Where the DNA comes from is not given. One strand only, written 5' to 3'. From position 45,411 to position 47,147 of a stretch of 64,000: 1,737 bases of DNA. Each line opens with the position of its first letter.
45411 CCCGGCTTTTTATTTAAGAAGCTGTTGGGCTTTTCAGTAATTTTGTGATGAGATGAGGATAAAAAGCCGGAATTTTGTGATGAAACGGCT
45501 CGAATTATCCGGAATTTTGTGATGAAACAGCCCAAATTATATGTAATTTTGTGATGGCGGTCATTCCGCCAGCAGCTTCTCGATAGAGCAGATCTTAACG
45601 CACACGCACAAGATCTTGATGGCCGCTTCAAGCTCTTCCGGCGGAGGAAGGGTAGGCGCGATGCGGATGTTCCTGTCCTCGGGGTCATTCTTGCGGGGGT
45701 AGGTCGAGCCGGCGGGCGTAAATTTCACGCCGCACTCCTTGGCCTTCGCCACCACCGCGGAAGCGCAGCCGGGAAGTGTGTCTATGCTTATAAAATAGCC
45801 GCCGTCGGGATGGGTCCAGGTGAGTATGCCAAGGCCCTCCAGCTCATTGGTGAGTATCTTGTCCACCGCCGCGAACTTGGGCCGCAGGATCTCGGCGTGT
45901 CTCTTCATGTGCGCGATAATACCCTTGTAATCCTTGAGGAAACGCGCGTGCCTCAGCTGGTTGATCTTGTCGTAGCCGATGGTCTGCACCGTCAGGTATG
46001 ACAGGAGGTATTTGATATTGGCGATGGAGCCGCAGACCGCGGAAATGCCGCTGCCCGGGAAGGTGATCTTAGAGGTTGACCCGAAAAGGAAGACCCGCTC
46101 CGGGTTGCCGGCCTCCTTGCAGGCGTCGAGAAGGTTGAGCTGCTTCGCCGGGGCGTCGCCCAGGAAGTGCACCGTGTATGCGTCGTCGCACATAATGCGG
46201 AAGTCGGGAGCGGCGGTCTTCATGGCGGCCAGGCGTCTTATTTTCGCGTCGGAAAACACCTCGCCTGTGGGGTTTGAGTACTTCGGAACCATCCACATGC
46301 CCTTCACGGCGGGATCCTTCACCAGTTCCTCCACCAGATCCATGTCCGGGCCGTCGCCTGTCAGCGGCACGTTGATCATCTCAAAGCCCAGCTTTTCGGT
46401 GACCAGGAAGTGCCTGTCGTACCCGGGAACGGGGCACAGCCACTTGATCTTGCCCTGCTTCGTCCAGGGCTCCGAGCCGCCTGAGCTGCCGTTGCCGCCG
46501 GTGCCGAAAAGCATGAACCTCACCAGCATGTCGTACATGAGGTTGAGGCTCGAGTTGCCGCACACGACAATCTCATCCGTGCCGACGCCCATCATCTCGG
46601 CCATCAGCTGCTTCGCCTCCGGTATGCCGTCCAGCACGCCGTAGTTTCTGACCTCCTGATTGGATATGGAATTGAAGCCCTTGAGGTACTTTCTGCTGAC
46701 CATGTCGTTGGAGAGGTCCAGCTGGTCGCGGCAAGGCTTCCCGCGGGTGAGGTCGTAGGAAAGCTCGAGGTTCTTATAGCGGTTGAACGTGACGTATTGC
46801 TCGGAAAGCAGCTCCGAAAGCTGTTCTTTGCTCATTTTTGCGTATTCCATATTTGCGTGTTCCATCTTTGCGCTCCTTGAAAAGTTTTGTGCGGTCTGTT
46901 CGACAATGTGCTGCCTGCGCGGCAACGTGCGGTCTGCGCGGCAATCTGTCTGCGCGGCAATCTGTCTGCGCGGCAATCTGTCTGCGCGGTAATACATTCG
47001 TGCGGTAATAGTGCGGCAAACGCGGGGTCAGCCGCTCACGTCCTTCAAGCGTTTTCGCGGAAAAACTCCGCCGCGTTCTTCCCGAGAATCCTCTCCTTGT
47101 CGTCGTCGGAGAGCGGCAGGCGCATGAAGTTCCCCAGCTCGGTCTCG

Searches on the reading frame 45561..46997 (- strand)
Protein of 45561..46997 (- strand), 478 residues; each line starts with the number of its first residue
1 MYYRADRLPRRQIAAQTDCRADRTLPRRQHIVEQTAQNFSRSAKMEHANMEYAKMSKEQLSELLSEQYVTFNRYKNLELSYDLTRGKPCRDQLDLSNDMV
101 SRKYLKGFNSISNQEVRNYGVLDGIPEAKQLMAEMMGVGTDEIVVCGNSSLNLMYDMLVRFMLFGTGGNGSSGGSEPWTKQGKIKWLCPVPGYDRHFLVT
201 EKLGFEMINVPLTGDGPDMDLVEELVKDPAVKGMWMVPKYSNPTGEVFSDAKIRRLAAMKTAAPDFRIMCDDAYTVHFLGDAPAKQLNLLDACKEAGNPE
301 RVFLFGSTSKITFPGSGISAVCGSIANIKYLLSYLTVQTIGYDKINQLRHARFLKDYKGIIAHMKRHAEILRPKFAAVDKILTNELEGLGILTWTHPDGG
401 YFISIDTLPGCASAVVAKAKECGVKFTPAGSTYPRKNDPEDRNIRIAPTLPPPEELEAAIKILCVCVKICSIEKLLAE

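Call 6: search_protein_families(library=pfam, proteins=[window:45561-46997:-], max_evalue=0.01)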
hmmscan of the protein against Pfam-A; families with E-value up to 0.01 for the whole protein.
window:45561-46997:- (478 aa): 2 families
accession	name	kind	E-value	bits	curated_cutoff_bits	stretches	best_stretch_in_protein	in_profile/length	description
PF12897.13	Asp_aminotransf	-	4e-158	527.1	27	1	55-476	1-418/421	Aspartate amino-transferase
PF00155.27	Aminotran_1_2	-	5.4e-13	49.3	19.7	1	104-461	22-359/361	Aminotransferase class I and II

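Call 61: find_encoding_contigs(protein=window:45561-46997:-, flank=10000, max_places=10)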
Protein window:45561-46997:- (478 aa): no gene with exactly this product is on record in the collection.

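Call 63: find_encoding_contigs(protein=window:45561-46865:-, flank=10000, max_places=10)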
Protein window:45561-46865:- (434 aa): no gene with exactly this product is on record in the collection.
